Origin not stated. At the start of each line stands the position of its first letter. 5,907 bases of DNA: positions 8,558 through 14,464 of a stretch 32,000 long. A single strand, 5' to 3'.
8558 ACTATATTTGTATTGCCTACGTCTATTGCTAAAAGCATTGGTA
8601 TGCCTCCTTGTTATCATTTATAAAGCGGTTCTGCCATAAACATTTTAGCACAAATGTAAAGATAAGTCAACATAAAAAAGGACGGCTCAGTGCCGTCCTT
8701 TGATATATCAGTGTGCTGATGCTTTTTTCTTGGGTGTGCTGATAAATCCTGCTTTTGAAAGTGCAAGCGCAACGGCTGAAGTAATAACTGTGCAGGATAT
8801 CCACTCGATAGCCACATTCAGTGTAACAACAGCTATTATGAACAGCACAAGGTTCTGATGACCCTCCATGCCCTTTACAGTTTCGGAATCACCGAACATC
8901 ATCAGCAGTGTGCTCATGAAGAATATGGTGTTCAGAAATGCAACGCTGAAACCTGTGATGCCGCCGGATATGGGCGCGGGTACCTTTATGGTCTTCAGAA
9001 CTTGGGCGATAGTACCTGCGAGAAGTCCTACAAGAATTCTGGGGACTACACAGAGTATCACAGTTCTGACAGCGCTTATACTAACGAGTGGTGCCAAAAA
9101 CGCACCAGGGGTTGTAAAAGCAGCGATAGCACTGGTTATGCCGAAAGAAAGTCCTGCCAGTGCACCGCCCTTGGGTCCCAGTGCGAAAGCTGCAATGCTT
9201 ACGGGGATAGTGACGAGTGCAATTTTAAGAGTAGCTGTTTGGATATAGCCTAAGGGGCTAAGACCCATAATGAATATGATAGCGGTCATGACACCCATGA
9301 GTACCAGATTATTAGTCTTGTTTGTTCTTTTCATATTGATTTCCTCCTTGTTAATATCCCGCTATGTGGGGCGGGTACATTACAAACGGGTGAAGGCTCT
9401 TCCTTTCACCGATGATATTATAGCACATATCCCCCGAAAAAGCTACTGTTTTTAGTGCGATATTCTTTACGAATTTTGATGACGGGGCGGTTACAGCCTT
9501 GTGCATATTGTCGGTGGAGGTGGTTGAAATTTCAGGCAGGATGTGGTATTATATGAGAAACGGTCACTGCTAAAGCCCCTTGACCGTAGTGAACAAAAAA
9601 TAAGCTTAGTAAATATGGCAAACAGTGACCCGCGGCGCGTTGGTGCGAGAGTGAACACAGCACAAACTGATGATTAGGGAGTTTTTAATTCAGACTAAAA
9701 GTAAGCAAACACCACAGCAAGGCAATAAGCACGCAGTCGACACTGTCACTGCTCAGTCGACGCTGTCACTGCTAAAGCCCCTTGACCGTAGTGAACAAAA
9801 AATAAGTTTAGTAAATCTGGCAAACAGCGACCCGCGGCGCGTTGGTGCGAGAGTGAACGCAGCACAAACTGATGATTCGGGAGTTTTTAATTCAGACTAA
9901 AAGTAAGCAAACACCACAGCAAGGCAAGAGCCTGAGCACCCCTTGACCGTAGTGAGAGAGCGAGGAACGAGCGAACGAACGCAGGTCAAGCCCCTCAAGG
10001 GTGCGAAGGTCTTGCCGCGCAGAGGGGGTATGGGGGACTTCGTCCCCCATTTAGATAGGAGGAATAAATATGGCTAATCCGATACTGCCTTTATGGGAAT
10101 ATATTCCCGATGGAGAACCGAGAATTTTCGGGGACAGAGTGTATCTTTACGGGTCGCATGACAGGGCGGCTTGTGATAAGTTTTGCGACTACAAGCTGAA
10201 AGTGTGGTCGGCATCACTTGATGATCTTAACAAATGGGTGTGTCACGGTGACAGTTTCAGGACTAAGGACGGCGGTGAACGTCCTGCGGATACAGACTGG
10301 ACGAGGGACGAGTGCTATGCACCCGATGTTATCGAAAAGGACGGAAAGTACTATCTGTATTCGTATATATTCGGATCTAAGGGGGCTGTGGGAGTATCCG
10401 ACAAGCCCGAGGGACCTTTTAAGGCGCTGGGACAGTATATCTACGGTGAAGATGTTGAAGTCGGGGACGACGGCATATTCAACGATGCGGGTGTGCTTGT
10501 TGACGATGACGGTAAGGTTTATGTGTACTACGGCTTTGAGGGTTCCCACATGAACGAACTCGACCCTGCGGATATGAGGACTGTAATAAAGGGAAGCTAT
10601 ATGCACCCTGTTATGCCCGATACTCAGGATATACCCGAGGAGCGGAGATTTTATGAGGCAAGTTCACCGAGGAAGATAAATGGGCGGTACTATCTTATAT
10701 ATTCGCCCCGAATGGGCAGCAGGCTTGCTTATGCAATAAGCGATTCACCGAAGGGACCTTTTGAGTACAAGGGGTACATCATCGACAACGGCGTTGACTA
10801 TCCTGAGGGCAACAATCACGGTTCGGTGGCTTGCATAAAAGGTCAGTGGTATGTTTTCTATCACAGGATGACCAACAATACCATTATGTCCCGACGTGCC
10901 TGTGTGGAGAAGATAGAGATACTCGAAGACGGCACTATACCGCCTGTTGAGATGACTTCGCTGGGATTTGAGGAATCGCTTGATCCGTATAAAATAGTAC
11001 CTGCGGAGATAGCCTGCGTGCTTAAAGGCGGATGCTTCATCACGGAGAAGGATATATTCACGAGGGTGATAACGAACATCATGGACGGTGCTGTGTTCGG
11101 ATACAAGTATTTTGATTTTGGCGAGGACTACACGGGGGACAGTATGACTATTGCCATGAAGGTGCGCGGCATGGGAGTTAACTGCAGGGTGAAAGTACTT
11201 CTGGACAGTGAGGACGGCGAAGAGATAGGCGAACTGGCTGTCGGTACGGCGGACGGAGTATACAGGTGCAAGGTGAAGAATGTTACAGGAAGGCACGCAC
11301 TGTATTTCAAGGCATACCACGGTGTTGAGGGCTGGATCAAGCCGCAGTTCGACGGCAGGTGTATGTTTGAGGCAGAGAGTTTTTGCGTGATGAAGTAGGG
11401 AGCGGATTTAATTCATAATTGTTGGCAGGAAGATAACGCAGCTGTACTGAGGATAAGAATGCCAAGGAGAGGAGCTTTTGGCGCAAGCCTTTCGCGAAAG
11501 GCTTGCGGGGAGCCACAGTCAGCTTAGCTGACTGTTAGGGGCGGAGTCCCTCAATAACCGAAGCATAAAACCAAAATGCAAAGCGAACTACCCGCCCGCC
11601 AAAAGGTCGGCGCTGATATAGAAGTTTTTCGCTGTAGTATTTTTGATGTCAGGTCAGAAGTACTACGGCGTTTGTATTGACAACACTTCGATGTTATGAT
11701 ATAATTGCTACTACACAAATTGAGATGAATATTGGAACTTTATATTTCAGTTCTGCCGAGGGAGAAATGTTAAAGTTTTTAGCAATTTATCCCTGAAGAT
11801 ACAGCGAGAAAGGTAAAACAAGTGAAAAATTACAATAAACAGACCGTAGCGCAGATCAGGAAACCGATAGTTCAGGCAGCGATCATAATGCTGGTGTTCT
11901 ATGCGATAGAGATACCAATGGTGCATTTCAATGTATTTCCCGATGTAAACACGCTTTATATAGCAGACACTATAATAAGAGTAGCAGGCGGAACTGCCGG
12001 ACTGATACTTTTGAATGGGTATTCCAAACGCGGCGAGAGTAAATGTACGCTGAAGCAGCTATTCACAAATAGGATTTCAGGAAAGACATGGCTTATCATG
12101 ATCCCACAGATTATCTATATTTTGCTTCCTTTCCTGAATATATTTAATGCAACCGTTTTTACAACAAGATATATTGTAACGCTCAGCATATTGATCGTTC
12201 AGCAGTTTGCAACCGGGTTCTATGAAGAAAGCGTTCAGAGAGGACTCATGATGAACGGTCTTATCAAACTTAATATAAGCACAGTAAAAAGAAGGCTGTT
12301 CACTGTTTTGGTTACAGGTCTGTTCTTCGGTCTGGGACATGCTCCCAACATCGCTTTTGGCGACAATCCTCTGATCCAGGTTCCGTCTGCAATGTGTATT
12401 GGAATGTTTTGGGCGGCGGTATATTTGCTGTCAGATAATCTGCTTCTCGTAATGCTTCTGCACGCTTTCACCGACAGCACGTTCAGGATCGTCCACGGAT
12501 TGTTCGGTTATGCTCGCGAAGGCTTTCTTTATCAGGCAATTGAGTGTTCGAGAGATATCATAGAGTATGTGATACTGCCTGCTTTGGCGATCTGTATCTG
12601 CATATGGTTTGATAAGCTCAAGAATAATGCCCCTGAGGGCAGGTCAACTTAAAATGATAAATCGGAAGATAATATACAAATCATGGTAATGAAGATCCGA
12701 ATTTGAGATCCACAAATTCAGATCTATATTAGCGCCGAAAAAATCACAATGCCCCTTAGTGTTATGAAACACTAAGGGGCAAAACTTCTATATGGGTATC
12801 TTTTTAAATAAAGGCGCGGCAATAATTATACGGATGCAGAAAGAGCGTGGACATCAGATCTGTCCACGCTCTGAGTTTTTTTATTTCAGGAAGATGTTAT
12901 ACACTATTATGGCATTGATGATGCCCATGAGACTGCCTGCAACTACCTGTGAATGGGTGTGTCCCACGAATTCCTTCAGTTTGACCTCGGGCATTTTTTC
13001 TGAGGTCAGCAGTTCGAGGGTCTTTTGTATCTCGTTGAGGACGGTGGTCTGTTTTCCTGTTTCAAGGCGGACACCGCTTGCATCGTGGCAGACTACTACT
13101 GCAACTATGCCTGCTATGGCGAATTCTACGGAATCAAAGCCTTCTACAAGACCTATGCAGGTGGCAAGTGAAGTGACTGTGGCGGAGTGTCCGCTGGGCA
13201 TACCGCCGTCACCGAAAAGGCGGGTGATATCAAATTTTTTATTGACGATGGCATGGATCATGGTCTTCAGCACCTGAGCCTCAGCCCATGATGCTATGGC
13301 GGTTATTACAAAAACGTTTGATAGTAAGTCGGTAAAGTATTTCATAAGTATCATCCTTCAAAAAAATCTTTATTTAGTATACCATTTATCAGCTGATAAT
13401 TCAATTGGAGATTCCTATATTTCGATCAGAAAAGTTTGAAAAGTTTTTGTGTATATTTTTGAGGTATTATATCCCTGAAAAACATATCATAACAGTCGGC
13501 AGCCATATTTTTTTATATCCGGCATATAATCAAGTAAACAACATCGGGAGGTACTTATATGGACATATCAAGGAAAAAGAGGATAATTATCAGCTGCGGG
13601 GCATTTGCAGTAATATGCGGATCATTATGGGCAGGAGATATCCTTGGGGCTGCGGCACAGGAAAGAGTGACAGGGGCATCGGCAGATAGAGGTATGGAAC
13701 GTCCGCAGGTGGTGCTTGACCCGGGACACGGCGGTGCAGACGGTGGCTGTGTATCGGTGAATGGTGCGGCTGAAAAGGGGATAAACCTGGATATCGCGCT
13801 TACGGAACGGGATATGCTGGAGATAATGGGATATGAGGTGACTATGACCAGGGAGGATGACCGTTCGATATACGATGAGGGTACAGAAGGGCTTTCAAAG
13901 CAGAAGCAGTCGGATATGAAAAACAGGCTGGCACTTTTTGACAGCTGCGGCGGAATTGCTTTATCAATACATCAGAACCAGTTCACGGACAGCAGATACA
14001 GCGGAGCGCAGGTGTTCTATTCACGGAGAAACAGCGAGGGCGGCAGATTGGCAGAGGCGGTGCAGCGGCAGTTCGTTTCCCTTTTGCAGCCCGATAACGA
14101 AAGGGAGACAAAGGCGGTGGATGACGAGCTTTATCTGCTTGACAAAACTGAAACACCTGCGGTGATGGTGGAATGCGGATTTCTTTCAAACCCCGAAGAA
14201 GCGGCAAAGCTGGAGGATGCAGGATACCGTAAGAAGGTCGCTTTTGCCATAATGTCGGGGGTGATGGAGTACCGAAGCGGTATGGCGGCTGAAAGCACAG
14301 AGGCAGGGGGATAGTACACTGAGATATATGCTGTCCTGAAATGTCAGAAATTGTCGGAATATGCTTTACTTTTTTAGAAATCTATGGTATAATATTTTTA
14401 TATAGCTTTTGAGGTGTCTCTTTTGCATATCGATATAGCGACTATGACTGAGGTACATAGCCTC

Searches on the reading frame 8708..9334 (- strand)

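Call 41: search_protein_families(library=pfam, proteins=[window:8708-9334:-], max_evalue=0.001)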
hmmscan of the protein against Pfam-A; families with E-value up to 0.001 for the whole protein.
window:8708-9334:- (208 aa): 1 family
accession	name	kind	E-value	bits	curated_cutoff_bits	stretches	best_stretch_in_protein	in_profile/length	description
PF12822.12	ECF_trnsprt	-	1.1e-14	55.2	30.7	1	9-188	2-168/169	ECF transporter, substrate-specific component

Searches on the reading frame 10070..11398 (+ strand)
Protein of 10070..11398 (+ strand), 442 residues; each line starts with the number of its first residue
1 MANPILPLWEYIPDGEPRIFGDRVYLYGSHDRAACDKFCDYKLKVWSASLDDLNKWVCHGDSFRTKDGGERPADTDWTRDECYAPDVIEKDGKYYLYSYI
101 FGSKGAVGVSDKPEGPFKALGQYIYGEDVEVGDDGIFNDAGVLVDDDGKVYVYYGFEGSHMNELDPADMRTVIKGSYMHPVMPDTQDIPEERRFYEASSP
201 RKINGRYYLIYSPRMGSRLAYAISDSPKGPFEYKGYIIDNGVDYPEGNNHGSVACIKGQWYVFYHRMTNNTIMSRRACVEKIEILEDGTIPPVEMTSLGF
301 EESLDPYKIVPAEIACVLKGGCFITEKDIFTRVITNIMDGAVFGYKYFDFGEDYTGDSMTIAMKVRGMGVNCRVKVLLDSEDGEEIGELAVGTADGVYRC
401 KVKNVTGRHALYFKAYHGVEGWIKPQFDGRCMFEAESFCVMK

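Call 41: search_protein_families(library=pfam, proteins=[window:10070-11398:+], max_evalue=0.001)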
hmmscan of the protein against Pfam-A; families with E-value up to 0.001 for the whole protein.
window:10070-11398:+ (442 aa): 2 families
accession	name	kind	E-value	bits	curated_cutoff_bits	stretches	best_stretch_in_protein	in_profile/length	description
PF04616.20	Glyco_hydro_43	-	1.2e-22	81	32.2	1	20-290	18-288/288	Glycosyl hydrolases family 43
PF03422.21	CBM_6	-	3.5e-05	24.5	28.9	1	332-416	23-109/125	Carbohydrate binding module (family 6)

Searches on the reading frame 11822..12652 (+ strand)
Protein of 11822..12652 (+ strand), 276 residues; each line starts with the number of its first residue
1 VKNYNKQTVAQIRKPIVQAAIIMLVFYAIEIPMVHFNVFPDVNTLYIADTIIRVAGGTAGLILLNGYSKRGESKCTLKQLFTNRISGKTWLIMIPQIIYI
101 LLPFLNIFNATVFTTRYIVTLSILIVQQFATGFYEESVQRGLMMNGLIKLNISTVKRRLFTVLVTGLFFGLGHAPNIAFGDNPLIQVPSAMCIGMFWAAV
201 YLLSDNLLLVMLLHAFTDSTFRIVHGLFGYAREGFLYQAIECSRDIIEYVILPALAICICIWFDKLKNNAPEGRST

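Call 41: search_protein_families(library=pfam, proteins=[window:11822-12652:+], max_evalue=0.001)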
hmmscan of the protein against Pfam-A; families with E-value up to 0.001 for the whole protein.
window:11822-12652:+ (276 aa): 1 family
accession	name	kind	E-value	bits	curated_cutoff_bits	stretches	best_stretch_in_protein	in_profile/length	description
PF02517.21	Rce1-like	-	2.3e-15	57.1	22.4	1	121-219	5-92/93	Type II CAAX prenyl endopeptidase Rce1-like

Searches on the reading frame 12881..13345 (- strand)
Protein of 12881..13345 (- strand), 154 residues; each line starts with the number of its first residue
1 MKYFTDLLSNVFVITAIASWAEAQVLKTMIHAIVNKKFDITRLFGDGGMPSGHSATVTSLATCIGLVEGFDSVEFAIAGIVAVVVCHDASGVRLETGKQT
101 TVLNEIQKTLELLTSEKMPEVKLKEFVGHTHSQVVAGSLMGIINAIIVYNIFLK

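Call 41: search_protein_families(library=pfam, proteins=[window:12881-13345:-], max_evalue=0.001)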
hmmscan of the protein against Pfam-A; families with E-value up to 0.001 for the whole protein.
window:12881-13345:- (154 aa): 2 families
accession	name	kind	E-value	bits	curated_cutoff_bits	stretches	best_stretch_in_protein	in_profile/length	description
PF02681.20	DUF212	-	1e-43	149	26.5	1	9-143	2-125/126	Divergent PAP2 family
PF01569.27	PAP2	-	3.1e-06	27.4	27.2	0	42-75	47-77/130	PAP2 superfamily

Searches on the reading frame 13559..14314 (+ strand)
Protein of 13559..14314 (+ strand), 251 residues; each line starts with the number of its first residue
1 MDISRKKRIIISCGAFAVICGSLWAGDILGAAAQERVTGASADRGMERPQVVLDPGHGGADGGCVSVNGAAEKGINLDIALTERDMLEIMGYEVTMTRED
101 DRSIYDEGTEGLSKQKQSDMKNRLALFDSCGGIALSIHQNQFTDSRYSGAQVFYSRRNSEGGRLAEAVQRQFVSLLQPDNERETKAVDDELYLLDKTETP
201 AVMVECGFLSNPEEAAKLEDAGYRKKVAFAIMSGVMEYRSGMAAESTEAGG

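Call 41: search_protein_families(library=pfam, proteins=[window:13559-14314:+], max_evalue=0.001)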
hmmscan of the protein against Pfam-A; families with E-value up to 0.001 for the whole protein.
window:13559-14314:+ (251 aa): 1 family
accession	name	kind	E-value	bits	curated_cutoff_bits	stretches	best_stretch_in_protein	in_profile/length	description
PF01520.23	Amidase_3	-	1.6e-40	139.4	27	1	51-235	1-172/174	N-acetylmuramoyl-L-alanine amidase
